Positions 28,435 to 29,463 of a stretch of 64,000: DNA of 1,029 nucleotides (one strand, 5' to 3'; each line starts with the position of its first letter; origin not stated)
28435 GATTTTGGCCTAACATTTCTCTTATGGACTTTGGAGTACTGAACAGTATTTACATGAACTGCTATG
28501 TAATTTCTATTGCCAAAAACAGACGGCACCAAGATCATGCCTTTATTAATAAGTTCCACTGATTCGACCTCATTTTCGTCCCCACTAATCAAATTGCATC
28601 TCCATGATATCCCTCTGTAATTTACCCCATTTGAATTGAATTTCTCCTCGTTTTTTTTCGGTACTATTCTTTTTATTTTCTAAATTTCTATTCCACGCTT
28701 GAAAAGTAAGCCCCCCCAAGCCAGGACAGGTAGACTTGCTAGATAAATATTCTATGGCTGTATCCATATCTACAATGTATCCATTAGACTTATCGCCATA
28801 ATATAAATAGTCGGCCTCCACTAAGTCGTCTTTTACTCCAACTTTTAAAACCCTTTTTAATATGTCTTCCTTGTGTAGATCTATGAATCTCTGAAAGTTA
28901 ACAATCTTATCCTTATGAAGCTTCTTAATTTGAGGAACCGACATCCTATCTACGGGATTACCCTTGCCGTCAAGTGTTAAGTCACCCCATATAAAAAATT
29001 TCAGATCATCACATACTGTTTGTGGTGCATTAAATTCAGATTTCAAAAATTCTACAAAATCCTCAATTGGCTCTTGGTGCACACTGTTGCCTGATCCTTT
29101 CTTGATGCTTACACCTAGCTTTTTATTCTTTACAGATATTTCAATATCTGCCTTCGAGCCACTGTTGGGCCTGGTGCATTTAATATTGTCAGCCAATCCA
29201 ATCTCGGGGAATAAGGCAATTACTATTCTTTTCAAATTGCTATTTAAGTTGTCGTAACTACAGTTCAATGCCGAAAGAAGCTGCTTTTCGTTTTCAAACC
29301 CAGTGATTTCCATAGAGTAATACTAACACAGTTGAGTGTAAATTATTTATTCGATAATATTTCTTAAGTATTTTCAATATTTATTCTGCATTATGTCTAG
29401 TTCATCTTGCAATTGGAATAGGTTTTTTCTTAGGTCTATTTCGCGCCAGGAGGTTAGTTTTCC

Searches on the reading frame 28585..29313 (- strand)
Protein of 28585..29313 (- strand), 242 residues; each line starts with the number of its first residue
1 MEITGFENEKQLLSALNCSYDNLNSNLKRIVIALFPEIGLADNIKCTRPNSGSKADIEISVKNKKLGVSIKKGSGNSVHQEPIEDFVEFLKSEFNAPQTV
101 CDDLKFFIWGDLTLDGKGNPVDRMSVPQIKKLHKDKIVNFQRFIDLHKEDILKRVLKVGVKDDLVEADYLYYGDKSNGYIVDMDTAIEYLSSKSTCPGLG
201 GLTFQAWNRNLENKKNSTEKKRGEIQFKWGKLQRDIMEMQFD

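Call 8: search_protein_families(library=padloc, proteins=[window:28585-29313:-], max_evalue=0.1)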
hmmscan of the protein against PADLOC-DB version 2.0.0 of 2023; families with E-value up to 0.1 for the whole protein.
window:28585-29313:- (242 aa): 2 families
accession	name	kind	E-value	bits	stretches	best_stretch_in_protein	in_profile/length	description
PDLC03402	REase_II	-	1.7e-39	134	1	5-239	12-257/527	Type II restriction enzyme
PDLC04557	PDC-M28A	-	0.028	12.3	1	106-148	81-122/181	-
